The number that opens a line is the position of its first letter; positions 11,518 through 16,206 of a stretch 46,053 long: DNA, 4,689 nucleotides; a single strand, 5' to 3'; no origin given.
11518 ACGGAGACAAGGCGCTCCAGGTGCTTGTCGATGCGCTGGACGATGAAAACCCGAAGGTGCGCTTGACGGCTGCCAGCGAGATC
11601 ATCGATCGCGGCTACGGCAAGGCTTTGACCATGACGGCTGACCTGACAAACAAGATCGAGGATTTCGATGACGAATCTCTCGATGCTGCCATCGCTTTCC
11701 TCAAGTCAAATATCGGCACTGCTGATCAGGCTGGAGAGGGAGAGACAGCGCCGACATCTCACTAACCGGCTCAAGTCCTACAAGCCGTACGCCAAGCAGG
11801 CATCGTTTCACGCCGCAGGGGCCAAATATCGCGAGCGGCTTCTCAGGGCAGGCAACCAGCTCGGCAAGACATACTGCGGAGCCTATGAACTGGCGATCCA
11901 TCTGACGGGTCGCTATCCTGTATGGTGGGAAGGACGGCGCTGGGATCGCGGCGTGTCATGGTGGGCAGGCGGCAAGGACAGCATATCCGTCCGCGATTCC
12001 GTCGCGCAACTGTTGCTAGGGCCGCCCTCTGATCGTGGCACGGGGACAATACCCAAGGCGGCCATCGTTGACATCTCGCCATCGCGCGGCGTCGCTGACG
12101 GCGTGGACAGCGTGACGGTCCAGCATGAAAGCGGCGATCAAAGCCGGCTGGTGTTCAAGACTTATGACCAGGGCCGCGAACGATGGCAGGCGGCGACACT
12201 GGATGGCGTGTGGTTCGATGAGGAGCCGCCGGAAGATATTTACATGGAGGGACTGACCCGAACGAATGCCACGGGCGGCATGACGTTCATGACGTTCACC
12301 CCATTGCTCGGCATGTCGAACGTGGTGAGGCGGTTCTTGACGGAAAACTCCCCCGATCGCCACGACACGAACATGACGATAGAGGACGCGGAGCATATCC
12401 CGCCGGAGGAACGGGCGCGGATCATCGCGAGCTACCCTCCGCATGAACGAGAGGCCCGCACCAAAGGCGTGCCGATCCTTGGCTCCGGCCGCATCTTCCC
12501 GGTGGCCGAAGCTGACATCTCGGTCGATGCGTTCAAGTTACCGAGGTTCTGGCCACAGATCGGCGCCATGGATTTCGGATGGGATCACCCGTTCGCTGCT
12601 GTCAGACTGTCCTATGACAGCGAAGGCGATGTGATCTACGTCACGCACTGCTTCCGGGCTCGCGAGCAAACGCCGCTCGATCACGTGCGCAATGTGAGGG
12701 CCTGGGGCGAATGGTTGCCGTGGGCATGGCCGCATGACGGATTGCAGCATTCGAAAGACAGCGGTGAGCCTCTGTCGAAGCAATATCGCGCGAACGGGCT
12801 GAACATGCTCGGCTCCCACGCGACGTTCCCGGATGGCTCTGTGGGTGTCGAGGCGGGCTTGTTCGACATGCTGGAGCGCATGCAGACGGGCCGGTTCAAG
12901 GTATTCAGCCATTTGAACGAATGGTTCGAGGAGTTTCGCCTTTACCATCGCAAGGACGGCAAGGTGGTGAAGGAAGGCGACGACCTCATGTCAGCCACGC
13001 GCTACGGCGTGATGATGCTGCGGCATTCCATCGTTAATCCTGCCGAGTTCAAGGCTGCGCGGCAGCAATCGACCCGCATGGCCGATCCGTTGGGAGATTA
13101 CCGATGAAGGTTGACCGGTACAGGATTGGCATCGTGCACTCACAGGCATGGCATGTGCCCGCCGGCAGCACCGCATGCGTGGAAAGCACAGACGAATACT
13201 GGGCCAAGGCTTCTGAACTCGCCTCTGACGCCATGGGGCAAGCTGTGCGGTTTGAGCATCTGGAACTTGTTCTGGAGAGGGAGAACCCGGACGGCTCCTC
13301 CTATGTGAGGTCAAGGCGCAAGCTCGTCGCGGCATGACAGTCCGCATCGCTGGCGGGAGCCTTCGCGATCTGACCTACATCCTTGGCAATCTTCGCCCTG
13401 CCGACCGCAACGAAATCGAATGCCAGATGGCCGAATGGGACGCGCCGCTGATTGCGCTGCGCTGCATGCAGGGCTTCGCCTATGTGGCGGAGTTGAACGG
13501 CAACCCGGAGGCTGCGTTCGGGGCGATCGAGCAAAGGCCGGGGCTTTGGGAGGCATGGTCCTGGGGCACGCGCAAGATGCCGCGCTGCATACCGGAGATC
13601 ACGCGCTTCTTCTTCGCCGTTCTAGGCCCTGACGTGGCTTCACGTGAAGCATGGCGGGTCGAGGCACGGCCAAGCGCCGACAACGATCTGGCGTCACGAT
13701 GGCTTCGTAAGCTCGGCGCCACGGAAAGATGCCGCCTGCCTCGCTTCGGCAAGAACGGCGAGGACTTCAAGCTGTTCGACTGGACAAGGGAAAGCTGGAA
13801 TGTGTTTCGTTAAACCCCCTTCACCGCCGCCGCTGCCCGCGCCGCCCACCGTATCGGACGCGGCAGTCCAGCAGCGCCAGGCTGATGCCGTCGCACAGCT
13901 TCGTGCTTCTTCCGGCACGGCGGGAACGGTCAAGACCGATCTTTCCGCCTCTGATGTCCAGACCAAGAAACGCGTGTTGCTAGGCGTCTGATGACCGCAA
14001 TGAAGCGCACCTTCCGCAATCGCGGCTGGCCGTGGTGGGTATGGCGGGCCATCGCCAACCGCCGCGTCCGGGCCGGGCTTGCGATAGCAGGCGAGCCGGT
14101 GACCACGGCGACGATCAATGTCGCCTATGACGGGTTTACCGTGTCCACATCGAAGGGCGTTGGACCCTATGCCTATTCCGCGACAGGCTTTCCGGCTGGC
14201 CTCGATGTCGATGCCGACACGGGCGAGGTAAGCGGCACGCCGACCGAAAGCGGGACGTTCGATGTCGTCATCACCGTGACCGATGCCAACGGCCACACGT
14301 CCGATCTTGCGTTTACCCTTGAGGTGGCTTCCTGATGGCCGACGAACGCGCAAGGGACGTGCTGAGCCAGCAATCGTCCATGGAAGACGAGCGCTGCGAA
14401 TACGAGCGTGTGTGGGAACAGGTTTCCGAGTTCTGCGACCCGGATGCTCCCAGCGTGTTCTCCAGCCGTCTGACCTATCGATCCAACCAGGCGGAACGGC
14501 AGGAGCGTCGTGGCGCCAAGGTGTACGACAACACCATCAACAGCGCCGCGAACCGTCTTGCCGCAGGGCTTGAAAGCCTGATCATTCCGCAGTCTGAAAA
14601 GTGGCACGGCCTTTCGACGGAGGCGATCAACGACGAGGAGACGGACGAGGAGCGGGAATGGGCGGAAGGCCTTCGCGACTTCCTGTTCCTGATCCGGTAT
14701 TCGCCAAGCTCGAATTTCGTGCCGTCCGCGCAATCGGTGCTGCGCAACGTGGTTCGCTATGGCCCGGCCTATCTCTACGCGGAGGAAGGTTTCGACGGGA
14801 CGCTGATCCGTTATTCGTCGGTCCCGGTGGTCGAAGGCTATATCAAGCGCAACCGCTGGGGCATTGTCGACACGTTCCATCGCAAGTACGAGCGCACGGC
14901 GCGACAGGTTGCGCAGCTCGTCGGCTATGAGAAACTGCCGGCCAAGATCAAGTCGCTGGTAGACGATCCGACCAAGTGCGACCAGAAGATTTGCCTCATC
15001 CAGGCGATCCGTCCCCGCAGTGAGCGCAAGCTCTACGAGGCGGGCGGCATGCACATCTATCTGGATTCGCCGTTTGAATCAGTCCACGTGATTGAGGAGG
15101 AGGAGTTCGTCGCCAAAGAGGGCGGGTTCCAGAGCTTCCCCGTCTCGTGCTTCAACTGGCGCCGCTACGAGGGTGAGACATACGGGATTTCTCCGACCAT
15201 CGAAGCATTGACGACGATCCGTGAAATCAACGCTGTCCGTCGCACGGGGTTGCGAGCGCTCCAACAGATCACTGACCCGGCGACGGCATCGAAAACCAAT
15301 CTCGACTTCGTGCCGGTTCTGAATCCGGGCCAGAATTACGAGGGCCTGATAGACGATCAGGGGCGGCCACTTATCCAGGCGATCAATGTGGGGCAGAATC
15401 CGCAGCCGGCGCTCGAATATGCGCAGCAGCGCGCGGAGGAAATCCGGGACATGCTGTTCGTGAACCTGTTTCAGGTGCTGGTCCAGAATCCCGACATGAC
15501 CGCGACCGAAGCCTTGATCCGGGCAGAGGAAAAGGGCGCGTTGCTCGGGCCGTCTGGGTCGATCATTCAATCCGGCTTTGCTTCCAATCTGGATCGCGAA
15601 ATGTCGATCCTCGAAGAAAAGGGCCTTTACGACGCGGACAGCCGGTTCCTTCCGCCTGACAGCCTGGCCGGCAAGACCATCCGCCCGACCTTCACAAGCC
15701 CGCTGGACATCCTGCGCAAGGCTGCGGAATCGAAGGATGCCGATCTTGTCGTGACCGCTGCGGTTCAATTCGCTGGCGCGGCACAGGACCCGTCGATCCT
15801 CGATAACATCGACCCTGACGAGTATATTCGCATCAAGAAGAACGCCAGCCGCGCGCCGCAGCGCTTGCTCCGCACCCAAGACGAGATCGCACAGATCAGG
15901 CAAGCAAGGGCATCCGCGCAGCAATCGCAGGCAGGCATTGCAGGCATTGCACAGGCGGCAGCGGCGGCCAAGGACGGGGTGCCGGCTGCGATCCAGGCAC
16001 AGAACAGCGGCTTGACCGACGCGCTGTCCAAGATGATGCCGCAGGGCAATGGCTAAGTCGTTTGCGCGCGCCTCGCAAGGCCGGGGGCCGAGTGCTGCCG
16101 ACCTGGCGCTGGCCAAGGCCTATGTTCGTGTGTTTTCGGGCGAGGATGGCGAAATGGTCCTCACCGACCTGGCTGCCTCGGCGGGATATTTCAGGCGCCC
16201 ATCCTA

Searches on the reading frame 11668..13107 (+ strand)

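Call 70: search_protein_families(library=phrogs, proteins=[window:11668-13107:+], max_evalue=0.001)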
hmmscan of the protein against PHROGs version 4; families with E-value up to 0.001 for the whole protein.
window:11668-13107:+ (479 aa): 4 families
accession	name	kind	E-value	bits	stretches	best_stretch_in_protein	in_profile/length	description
phrog_31467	-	unknown function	8.7e-44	150.9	1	41-226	42-234/261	-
phrog_2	-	head and packaging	1.1e-26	94.9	1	34-460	261-601/807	terminase large subunit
phrog_5653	-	head and packaging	7.5e-26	92.1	1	272-454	6-183/199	terminase large subunit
phrog_30463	-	unknown function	9.3e-22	78.6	1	380-454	1-76/101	-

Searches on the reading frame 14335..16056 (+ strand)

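Call 70: search_protein_families(library=phrogs, proteins=[window:14335-16056:+], max_evalue=0.001)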
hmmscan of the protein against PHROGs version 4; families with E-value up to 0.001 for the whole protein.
window:14335-16056:+ (573 aa): 4 families
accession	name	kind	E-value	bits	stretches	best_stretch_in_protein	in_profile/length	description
phrog_332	-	connector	8.5e-115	385.2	1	1-561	6-554/560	head-tail adaptor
phrog_21528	-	unknown function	9e-34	117.9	1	11-232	8-220/224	-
phrog_21643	-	unknown function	4.5e-19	69.6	1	367-564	73-265/268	-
phrog_449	-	connector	1.5e-12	47.8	1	14-547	13-510/520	head-tail adaptor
